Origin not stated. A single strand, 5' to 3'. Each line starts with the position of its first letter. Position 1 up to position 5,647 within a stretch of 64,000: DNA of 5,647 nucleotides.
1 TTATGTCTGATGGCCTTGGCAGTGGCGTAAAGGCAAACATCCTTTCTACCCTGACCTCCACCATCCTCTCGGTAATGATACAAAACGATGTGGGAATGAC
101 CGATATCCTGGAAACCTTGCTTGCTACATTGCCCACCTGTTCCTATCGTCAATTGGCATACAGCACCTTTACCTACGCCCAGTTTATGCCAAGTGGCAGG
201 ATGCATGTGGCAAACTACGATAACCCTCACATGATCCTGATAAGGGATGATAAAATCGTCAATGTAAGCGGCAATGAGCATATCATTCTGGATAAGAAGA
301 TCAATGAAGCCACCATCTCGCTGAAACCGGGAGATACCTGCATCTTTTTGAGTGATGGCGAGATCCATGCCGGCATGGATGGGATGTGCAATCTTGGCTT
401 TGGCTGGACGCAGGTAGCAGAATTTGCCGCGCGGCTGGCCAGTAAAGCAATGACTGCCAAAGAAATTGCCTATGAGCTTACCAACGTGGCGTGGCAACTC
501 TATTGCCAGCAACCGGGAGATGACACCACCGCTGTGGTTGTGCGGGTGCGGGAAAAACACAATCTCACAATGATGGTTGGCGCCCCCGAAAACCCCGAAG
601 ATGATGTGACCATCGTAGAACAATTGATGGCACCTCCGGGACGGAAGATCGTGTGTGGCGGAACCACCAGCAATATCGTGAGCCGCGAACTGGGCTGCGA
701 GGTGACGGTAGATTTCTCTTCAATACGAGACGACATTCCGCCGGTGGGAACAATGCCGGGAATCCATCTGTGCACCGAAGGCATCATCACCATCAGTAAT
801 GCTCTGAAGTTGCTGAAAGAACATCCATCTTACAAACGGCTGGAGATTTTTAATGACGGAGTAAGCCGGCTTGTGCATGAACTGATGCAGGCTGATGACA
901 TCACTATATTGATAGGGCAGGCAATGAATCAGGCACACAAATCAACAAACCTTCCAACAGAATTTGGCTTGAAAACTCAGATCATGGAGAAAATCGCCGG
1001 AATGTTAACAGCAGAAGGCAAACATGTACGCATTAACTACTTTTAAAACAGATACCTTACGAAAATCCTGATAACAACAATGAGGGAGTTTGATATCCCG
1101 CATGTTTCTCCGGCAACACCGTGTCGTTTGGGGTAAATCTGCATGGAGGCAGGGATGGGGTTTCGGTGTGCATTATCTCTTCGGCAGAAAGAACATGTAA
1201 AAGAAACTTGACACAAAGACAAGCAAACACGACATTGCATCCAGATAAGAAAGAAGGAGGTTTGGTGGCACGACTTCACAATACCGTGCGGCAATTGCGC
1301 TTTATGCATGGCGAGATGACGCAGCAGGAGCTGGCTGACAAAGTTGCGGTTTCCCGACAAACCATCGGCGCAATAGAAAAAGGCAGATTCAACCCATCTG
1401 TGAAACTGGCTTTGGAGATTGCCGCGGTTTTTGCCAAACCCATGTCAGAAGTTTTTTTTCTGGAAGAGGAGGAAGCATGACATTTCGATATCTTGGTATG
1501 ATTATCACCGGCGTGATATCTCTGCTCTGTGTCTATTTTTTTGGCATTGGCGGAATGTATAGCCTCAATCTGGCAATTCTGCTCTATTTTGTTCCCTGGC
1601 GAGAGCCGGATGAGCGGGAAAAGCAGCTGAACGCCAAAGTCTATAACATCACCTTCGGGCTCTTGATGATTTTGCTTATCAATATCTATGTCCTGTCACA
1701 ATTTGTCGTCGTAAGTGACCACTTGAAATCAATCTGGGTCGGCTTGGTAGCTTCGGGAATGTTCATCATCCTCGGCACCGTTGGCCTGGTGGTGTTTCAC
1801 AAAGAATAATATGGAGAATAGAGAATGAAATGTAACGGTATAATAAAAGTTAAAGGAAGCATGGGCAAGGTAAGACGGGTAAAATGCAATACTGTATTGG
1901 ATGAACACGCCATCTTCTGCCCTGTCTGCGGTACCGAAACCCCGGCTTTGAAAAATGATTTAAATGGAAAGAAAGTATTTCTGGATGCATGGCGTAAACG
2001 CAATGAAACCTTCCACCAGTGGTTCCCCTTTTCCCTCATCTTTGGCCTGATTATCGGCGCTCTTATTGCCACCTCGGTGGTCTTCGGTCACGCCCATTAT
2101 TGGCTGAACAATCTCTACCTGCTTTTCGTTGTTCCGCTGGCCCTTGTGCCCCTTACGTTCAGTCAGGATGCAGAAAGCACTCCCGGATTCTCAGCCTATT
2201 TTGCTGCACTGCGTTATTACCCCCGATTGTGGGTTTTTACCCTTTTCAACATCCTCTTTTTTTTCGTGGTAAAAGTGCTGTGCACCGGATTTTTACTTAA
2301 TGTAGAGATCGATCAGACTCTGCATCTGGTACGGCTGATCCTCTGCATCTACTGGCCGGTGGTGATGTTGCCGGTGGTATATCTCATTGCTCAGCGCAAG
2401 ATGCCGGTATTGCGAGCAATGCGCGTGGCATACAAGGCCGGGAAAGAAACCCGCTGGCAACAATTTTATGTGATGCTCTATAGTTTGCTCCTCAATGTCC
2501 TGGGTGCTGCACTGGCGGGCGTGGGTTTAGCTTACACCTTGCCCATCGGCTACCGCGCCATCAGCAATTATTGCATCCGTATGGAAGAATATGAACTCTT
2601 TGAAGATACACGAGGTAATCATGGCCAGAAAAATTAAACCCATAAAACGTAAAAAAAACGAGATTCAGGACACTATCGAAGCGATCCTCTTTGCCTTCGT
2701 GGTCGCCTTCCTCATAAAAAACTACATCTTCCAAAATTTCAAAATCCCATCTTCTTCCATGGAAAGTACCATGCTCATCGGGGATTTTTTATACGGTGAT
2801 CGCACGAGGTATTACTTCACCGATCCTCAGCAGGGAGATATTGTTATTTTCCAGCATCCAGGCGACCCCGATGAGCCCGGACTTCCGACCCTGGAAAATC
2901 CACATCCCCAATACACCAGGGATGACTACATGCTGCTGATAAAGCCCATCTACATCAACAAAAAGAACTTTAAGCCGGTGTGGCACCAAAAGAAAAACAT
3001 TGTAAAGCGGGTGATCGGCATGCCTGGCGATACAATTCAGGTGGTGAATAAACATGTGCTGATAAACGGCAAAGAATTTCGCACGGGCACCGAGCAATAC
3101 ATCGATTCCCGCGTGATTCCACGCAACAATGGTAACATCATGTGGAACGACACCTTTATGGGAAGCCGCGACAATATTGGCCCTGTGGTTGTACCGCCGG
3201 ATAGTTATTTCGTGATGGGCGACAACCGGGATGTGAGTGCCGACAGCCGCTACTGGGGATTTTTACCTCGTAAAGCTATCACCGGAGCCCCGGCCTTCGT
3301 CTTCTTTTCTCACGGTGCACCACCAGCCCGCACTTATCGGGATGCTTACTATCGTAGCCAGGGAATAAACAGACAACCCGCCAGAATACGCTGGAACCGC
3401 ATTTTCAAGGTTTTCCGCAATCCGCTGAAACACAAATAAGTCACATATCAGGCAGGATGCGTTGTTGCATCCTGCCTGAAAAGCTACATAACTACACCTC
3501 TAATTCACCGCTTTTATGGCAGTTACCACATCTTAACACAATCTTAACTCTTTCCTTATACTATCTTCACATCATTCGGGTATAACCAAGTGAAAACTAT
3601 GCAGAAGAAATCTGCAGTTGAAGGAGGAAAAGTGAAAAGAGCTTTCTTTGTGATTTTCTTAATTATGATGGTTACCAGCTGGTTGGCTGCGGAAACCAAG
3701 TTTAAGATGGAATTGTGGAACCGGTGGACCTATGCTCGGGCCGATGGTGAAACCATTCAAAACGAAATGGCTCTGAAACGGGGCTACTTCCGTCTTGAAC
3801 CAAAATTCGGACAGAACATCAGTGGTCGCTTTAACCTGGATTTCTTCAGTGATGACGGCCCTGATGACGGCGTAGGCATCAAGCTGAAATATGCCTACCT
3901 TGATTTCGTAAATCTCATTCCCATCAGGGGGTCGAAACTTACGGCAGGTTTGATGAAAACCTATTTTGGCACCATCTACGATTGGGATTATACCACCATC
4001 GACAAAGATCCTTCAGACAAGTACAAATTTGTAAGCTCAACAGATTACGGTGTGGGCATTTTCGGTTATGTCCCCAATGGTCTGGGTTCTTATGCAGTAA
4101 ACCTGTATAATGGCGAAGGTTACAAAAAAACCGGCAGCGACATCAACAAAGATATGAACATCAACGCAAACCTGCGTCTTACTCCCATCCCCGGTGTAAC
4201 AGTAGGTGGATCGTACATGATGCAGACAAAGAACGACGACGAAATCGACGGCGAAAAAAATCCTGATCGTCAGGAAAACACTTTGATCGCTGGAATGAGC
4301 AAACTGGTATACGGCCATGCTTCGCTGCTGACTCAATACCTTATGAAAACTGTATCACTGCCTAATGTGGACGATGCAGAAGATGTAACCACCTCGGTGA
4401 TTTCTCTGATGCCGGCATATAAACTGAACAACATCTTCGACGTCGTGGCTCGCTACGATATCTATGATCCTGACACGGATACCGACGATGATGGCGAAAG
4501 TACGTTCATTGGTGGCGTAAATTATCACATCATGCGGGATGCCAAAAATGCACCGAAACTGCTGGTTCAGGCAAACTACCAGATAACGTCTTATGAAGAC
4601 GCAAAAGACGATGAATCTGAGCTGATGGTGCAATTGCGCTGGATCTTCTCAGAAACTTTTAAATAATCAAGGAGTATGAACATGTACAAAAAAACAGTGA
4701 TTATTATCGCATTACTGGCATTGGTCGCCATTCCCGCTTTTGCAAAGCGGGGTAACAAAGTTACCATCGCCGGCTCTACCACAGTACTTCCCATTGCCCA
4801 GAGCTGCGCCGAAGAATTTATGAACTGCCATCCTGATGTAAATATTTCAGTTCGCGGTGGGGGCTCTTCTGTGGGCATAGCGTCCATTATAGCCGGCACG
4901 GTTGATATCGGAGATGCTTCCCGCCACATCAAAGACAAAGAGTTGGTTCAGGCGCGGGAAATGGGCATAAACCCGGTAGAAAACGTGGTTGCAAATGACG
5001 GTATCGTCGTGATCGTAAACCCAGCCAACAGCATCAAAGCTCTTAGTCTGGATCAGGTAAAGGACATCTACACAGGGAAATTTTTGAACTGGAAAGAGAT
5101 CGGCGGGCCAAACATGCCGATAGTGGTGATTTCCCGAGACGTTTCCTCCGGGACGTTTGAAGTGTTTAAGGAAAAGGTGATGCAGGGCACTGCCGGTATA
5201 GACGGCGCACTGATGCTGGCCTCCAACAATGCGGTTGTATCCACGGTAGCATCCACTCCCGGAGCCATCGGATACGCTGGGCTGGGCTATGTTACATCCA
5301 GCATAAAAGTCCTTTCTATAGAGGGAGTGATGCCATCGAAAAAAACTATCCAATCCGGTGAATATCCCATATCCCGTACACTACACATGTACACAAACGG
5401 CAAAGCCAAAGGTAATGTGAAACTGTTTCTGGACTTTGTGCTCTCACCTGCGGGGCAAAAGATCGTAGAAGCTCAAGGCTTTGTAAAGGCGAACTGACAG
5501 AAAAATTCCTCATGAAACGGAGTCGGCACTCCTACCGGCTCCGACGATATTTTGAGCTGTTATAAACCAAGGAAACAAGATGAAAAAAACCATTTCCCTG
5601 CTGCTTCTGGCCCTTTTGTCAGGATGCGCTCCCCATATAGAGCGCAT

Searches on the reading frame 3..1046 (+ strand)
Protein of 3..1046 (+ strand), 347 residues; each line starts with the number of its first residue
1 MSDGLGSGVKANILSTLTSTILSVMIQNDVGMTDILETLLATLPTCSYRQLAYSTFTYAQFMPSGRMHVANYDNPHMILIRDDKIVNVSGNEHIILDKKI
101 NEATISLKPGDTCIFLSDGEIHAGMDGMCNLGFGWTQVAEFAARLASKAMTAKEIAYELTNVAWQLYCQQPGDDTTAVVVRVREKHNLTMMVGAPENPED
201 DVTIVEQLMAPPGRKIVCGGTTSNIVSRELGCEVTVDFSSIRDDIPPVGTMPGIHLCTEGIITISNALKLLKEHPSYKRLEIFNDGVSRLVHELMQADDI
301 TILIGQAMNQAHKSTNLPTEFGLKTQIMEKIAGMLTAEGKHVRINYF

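Call 77: search_protein_families(library=pfam, proteins=[window:3-1046:+], max_evalue=0.0001)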
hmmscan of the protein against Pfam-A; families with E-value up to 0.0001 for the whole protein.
window:3-1046:+ (347 aa): 1 family
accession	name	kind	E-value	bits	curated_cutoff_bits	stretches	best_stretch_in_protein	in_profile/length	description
PF07228.17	SpoIIE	-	7.6e-18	65.6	25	1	2-183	10-192/192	Stage II sporulation protein E (SpoIIE)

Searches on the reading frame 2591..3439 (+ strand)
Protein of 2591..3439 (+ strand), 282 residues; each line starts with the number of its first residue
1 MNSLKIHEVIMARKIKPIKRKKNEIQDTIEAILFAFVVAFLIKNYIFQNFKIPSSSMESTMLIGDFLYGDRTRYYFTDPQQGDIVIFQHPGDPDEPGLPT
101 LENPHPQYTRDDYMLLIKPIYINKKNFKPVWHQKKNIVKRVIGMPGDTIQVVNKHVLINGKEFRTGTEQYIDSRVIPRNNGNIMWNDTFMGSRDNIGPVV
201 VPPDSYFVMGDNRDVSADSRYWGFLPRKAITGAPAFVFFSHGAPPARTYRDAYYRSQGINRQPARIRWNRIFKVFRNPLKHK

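Call 77: search_protein_families(library=pfam, proteins=[window:2591-3439:+], max_evalue=0.0001)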
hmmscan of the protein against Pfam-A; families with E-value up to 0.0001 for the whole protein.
window:2591-3439:+ (282 aa): 1 family
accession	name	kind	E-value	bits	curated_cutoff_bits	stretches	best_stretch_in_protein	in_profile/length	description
PF10502.14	Peptidase_S26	-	6.4e-45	153.5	22.9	1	26-238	2-167/168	Signal peptidase, peptidase S26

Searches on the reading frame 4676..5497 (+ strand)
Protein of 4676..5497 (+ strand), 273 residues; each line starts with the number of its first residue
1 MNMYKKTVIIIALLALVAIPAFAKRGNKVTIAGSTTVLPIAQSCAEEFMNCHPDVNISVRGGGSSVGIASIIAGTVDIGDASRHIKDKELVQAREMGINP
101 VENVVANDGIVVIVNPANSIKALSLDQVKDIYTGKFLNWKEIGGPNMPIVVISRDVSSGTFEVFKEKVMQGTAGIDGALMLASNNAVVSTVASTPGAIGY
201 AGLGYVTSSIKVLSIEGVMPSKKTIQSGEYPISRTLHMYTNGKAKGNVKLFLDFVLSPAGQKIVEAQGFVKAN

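Call 49: search_protein_families(library=pfam, proteins=[window:4676-5497:+], max_evalue=0.001)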
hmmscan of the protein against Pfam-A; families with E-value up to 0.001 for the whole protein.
window:4676-5497:+ (273 aa): 4 families
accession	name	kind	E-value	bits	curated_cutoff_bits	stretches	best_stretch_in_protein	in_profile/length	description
PF12849.12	PBP_like_2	-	1.8e-44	152.9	27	1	26-258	9-266/267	PBP superfamily domain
PF12727.12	PBP_like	-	3e-10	40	27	1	45-210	1-158/193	PBP superfamily domain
PF13531.11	SBP_bac_11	-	3.9e-10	40.3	25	1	29-269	1-226/227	Bacterial extracellular solute-binding protein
PF01547.30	SBP_bac_1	-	0.00015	22.3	26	0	42-262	11-307/307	Bacterial extracellular solute-binding protein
